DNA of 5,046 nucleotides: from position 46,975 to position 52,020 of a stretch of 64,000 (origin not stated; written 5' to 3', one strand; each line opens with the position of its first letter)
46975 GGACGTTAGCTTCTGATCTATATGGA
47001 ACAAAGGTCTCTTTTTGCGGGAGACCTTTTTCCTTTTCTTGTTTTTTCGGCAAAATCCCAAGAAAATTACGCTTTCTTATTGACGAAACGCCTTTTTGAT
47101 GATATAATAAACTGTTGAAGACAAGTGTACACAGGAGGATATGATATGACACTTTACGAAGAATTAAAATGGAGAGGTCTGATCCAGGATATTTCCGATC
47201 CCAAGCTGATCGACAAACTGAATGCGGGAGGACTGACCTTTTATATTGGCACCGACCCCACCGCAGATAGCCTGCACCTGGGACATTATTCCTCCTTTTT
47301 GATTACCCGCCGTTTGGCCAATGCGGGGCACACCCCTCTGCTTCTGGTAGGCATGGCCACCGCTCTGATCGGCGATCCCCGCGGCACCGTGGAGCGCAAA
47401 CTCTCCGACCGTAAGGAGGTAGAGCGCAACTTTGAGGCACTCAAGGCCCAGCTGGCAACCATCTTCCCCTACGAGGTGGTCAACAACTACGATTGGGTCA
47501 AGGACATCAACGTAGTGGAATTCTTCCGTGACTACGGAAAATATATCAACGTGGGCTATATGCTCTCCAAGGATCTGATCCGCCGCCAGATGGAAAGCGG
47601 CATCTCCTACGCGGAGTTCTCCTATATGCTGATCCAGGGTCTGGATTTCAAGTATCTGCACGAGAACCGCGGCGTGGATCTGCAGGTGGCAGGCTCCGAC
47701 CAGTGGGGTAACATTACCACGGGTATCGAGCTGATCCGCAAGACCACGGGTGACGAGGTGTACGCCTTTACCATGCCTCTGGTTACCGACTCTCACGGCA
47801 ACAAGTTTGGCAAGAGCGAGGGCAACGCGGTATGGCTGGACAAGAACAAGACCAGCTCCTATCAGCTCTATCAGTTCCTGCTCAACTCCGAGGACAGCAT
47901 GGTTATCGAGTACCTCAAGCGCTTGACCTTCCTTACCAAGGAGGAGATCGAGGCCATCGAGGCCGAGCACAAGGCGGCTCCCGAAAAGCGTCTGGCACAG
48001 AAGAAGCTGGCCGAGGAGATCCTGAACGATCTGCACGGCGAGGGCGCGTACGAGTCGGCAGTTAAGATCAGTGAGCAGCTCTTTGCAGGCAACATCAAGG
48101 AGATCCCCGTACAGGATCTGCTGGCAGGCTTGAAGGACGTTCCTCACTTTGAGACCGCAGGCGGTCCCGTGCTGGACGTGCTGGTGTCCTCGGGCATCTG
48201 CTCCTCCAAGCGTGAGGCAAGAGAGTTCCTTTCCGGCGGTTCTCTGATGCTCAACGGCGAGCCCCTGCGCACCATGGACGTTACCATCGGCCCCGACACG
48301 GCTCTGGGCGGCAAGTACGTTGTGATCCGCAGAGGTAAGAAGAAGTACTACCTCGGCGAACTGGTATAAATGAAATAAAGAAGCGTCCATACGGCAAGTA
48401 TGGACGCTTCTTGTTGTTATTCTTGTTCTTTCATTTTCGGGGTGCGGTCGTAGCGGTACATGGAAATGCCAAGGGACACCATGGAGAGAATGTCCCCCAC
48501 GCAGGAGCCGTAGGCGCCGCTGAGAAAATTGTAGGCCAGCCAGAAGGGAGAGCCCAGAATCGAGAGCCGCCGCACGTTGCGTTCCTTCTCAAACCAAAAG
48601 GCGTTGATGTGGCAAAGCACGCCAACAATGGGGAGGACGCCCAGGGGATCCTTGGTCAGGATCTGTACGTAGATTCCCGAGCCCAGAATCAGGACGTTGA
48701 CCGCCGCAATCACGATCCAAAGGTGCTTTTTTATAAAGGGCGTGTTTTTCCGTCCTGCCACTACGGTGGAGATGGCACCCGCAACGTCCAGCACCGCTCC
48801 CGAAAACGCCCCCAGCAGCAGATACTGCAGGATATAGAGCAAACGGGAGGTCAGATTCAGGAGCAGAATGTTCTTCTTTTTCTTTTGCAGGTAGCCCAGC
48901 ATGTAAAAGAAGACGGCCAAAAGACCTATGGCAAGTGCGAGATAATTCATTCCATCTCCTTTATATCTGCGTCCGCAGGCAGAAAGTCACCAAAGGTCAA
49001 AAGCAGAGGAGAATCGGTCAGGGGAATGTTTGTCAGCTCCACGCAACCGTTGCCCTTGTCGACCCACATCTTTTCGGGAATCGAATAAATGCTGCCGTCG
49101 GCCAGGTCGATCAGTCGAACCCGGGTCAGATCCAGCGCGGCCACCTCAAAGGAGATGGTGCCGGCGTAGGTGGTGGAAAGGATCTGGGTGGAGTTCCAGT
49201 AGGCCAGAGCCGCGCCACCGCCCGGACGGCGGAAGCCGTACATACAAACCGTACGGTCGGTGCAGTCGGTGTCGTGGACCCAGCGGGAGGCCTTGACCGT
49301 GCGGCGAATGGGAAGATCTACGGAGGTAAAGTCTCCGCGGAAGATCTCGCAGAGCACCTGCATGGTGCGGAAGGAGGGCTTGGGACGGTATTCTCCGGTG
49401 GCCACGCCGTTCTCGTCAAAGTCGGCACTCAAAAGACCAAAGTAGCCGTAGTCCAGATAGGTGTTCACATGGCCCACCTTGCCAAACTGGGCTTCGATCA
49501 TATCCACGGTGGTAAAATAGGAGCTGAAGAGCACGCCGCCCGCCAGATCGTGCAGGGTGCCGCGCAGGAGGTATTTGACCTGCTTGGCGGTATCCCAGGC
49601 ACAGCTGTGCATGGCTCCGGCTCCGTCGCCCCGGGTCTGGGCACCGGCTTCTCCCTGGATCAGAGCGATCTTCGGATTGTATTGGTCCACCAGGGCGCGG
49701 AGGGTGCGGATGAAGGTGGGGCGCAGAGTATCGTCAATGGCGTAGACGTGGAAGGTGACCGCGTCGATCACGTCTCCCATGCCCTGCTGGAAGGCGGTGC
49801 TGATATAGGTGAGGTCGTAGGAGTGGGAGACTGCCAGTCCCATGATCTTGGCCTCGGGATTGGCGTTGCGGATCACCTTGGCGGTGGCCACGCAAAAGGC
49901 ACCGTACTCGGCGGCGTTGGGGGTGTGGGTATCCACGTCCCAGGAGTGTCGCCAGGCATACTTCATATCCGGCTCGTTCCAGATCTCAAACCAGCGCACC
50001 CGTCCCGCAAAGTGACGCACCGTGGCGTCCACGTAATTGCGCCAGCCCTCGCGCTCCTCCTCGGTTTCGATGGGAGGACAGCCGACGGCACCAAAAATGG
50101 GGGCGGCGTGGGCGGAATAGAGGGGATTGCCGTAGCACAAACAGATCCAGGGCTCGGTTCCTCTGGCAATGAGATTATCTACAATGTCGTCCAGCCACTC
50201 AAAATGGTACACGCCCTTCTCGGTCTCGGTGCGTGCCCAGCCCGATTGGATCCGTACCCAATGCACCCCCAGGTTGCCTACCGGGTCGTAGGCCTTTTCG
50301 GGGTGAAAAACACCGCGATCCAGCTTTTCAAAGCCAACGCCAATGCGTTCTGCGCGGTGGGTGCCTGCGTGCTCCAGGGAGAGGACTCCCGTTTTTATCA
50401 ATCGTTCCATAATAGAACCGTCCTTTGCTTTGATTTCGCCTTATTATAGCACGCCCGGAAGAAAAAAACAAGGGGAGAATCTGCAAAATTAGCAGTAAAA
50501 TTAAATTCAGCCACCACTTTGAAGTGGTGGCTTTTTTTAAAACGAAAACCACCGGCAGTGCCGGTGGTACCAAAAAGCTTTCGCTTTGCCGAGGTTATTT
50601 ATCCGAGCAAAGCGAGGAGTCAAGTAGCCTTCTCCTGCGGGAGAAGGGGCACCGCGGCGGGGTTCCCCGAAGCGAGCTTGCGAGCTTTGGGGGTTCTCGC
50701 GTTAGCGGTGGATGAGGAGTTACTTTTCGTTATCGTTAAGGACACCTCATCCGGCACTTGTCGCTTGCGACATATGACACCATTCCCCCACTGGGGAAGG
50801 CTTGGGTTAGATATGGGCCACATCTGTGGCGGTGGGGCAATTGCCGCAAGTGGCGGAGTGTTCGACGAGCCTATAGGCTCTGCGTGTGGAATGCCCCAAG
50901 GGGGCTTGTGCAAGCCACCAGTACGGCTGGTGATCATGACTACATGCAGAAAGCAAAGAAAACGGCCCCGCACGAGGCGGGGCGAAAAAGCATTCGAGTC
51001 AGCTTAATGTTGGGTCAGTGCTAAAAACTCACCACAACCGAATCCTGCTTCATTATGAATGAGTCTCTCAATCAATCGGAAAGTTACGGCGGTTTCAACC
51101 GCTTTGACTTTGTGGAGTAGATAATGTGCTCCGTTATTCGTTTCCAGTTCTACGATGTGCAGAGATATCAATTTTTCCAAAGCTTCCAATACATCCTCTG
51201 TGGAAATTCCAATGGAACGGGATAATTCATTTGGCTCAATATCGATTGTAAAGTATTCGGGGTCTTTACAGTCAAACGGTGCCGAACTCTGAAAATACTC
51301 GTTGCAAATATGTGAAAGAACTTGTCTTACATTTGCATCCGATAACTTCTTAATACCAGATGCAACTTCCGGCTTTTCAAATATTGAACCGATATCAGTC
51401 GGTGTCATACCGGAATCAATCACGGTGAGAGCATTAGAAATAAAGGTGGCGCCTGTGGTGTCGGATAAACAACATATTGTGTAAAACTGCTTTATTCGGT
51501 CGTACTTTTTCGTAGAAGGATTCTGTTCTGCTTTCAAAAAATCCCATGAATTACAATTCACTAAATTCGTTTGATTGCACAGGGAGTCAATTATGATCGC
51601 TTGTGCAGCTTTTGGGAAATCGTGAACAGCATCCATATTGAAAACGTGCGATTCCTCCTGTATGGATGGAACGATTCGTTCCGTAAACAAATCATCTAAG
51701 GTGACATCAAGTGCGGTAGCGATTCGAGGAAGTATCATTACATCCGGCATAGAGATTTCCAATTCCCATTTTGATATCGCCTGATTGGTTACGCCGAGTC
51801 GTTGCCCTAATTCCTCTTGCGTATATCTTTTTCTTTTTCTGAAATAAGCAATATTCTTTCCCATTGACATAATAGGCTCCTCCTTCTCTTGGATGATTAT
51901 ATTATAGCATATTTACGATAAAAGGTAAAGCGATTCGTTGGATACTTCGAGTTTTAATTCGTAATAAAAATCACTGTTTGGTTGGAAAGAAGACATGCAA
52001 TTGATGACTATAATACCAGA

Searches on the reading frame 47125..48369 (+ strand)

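Call 95: search_protein_families(library=pfam, proteins=[window:47125-48369:+], max_evalue=0.01)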
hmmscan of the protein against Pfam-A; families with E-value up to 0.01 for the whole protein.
window:47125-48369:+ (414 aa): 3 families
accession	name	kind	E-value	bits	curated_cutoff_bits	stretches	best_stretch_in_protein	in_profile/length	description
PF00579.31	tRNA-synt_1b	-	8e-68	229.3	21.1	1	37-320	6-291/292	tRNA synthetases class I (W and Y)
PF22421.1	SYY_C-terminal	-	2.1e-20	72.9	27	1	333-410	3-82/83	Tyrosine--tRNA ligase SYY-like C-terminal domain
PF01479.30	S4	-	9.5e-05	22.5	22.8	1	350-381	3-35/48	S4 domain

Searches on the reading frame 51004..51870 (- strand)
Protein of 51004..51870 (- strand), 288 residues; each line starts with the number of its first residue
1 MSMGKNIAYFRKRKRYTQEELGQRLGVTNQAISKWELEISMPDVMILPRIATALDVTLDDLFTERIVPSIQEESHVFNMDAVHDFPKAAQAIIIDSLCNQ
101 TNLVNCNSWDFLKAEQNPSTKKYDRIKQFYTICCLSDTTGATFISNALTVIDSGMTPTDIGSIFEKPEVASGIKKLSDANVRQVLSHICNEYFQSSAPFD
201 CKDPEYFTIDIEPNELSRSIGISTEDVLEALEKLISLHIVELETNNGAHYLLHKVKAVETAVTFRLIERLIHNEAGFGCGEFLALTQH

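Call 95: search_protein_families(library=pfam, proteins=[window:51004-51870:-], max_evalue=0.01)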
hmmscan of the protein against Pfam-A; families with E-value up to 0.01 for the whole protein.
window:51004-51870:- (288 aa): 8 families
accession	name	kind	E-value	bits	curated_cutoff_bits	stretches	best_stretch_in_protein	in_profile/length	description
PF01381.28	HTH_3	-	2.2e-13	50.5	23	1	7-61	1-55/55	Helix-turn-helix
PF12844.13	HTH_19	-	2.5e-06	27.7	30.2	1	4-63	1-60/64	Helix-turn-helix domain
PF13560.12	HTH_31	-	3.7e-05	24.4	27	1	10-60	9-60/64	Helix-turn-helix domain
PF13443.12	HTH_26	-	0.00047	20.8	22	0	7-62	2-58/63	Cro/C1-type HTH DNA-binding domain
PF13545.12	HTH_Crp_2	-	0.00072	19.9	27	0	206-245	18-56/70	Crp-like helix-turn-helix domain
PF04967.18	HTH_10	-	0.0014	18.8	23.1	0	9-34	17-42/53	HTH DNA binding domain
PF13412.12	HTH_24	-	0.0068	16.4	21.9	0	212-240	19-47/48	Winged helix-turn-helix DNA-binding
PF07022.19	Phage_CI_repr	-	0.0083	16.9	22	0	17-63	14-59/65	Bacteriophage CI repressor helix-turn-helix domain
